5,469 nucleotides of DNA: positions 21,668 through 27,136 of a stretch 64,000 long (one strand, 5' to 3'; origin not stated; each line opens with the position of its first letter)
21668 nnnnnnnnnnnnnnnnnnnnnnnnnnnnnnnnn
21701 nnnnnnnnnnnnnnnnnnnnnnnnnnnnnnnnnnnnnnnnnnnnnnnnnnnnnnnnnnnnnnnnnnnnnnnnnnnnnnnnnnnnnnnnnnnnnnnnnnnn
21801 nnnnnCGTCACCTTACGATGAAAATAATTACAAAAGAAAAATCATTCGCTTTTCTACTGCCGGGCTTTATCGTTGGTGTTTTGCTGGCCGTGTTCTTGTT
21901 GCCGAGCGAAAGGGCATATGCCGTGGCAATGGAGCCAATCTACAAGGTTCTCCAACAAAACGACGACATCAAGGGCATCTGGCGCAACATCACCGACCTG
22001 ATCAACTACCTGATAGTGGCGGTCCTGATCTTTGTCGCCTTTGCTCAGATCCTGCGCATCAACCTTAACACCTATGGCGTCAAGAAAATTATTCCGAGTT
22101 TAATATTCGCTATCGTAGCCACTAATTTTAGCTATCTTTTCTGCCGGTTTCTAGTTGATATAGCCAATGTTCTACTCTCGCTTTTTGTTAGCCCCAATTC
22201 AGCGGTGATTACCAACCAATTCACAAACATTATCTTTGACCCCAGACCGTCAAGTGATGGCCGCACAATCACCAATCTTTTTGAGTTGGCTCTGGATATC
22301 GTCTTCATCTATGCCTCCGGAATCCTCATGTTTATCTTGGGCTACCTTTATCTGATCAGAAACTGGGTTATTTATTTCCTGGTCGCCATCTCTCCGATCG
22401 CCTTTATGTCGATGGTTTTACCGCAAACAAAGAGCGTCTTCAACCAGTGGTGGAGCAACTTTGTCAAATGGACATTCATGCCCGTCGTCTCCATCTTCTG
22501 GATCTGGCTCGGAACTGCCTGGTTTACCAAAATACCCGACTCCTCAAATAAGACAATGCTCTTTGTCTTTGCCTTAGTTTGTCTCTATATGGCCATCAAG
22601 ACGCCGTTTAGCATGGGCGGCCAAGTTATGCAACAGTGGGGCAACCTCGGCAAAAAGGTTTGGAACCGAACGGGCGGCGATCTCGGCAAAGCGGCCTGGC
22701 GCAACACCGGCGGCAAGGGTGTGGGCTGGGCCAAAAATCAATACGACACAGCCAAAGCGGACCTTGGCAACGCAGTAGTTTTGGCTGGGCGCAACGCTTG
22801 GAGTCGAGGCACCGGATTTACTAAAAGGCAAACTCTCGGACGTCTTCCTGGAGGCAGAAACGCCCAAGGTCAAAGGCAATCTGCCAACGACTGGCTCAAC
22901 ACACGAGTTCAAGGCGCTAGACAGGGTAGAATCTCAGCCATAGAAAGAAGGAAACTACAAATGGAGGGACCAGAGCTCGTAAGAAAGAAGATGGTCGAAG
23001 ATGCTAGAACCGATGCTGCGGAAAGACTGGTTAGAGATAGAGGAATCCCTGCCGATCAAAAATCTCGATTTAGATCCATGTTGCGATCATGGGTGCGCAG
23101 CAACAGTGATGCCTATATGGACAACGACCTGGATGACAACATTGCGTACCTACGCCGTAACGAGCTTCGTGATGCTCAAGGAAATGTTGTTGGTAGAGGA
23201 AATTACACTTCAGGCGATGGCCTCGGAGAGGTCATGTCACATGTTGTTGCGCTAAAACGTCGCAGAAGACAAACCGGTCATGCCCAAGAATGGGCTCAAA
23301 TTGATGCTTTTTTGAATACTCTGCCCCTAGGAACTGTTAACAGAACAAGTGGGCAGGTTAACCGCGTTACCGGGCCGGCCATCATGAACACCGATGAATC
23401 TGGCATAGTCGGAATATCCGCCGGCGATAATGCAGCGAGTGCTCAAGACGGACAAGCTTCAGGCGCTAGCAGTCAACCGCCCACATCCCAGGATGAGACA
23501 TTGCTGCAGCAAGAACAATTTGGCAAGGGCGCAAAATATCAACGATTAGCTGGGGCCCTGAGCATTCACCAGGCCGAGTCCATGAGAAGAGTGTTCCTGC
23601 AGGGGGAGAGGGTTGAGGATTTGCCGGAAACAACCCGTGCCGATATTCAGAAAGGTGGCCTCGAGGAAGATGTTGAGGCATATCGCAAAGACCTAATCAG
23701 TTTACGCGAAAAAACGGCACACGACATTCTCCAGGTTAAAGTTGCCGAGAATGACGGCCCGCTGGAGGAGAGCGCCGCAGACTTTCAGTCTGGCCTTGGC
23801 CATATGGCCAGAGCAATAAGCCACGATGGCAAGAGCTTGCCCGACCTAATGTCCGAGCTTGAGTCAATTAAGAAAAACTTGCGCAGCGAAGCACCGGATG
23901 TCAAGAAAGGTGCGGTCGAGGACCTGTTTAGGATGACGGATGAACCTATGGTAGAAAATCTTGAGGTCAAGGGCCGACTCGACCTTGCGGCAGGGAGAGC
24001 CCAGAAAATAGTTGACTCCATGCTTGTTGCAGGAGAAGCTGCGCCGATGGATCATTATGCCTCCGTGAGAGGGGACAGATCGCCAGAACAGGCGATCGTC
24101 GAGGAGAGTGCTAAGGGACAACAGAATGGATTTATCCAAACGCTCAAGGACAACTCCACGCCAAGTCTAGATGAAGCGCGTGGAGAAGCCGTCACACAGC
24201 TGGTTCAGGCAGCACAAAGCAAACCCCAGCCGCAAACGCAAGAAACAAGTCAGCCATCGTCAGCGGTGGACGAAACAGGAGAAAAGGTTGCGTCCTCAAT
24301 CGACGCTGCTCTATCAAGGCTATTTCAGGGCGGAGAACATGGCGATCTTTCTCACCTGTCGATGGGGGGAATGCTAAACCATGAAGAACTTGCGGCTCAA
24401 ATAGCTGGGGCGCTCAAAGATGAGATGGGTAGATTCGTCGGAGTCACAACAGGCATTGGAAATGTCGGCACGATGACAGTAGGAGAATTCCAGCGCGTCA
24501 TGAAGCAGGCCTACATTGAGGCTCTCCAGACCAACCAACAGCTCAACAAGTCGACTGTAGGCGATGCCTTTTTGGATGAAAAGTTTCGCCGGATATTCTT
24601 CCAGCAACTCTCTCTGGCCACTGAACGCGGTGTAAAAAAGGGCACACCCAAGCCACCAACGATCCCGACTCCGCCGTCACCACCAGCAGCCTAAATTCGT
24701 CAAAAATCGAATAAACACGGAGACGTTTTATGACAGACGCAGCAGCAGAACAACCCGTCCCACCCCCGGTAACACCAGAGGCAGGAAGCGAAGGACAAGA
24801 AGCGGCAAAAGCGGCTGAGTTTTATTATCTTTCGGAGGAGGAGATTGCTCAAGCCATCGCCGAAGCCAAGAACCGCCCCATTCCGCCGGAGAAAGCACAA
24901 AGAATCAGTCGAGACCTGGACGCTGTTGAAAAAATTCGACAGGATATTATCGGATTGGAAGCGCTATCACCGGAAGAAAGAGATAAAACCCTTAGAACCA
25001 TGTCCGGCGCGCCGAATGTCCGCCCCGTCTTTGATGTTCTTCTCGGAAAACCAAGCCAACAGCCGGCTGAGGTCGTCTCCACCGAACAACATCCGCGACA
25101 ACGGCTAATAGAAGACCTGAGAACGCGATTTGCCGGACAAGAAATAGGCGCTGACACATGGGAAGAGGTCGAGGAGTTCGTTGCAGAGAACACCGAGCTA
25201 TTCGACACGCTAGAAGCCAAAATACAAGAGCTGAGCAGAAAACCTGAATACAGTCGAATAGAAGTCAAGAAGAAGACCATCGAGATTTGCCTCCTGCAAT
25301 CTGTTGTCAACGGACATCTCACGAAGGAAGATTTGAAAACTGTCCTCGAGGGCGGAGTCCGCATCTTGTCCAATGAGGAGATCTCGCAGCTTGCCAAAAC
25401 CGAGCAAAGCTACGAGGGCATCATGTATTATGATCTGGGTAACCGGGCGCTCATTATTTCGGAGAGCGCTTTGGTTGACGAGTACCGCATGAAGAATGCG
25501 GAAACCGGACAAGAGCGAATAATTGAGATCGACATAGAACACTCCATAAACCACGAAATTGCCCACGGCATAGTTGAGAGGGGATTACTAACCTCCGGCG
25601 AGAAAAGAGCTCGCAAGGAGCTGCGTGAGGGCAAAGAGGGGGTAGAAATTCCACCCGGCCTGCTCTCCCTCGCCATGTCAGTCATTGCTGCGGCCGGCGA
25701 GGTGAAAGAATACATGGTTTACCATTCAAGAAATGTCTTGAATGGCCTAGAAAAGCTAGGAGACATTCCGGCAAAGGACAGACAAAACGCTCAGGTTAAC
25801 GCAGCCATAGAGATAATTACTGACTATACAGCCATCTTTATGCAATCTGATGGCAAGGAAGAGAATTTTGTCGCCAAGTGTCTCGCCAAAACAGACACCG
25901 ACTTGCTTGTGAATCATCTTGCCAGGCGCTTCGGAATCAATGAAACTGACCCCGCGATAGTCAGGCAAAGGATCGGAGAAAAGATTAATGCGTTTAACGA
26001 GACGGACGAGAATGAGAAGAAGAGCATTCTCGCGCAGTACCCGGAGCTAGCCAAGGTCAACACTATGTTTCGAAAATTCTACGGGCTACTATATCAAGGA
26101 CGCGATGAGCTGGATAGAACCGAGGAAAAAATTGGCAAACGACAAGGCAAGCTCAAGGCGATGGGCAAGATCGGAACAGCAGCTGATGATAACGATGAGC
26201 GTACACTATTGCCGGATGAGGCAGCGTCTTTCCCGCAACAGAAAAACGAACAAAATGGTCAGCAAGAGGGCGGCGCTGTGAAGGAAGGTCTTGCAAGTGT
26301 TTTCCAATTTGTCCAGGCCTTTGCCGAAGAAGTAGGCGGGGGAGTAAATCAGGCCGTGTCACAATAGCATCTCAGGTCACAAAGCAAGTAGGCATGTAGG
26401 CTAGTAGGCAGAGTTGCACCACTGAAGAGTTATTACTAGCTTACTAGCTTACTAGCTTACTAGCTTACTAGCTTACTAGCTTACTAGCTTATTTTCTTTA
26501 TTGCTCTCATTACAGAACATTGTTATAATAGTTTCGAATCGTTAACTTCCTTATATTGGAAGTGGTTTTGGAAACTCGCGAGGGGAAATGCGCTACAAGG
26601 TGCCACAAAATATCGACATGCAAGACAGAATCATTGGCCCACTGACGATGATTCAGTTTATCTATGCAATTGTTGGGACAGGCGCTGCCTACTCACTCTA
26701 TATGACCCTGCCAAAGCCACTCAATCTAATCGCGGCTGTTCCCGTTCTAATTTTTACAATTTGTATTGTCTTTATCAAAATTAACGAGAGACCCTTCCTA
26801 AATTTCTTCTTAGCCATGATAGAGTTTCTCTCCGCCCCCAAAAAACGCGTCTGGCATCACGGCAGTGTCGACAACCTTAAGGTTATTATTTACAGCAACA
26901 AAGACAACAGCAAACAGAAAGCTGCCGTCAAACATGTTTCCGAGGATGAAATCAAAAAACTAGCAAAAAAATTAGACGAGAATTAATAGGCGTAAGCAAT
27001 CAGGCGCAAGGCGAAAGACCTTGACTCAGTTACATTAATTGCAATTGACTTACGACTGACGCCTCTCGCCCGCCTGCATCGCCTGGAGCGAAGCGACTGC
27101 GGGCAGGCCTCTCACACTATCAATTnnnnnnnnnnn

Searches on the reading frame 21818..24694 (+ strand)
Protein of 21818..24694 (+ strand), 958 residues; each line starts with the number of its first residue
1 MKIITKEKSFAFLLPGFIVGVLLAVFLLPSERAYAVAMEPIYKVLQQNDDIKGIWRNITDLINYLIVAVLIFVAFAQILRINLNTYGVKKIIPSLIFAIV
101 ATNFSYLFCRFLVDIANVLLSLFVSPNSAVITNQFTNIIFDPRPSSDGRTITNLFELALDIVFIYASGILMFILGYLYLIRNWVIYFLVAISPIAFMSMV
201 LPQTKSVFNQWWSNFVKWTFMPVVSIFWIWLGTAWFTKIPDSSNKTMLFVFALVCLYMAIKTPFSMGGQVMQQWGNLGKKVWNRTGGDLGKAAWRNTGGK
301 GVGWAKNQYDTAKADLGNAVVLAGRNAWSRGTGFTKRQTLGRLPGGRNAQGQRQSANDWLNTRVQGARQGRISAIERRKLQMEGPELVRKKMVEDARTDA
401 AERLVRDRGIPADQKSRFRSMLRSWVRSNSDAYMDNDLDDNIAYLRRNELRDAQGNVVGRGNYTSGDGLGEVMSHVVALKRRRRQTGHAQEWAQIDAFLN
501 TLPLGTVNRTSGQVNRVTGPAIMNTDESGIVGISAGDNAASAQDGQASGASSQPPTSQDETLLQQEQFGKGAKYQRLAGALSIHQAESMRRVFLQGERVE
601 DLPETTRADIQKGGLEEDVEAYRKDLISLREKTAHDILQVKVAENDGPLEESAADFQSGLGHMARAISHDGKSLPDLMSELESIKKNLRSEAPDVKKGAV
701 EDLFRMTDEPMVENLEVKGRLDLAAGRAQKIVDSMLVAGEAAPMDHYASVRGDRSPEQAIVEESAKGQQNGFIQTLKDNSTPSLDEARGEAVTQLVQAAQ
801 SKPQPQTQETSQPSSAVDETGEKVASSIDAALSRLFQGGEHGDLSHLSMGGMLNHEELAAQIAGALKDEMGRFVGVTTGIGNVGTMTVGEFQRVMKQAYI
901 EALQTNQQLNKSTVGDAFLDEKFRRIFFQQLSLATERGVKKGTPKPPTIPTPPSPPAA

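Call 7: search_protein_families(library=pfam, proteins=[window:21818-24694:+], max_evalue=0.001)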
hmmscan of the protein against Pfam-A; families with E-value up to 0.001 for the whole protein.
window:21818-24694:+ (958 aa): 1 family
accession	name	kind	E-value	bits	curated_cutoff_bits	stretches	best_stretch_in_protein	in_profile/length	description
PF04610.19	TrbL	-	0.00017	21.8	25.9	0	88-259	25-209/215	TrbL/VirB6 plasmid conjugal transfer protein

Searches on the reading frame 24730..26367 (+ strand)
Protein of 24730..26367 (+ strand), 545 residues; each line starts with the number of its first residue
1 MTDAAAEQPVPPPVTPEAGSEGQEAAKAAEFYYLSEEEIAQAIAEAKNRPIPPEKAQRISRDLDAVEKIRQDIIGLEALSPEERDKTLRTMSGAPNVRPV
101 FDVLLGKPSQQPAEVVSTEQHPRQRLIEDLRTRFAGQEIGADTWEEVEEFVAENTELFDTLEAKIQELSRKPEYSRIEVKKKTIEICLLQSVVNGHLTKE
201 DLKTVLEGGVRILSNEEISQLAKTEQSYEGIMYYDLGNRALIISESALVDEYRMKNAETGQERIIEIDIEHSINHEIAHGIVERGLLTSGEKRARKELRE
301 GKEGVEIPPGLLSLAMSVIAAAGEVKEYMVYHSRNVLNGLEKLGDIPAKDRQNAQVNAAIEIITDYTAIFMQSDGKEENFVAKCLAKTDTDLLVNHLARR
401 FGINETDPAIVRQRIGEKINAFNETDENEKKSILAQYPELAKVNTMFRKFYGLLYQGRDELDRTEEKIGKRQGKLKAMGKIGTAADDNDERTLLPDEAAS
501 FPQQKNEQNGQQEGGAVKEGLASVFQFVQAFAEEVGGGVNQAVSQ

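Call 7: search_protein_families(library=pfam, proteins=[window:24730-26367:+], max_evalue=0.001)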
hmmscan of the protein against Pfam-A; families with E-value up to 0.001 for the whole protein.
window:24730-26367:+ (545 aa): 0 families

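Call 73: search_protein_families(library=pfam, proteins=[window:24730-26367:+], max_evalue=0.1)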
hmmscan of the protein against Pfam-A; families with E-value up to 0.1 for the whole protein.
window:24730-26367:+ (545 aa): 1 family
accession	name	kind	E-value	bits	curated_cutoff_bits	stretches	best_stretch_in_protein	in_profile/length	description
PF22560.2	GMT-wHTH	-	0.0012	19.6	27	1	115-157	15-57/82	GMT-like wHTH domain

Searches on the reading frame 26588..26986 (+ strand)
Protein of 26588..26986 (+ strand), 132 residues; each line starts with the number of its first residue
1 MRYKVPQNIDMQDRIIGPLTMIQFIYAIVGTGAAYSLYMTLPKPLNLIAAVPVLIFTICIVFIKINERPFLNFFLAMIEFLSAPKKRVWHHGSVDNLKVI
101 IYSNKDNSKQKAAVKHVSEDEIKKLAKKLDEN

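Call 7: search_protein_families(library=pfam, proteins=[window:26588-26986:+], max_evalue=0.001)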
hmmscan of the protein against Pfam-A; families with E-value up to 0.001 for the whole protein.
window:26588-26986:+ (132 aa): 1 family
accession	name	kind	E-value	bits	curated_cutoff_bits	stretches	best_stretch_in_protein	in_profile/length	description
PF12666.12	PrgI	-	9.3e-12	45.8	27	1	4-89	1-91/91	PrgI family protein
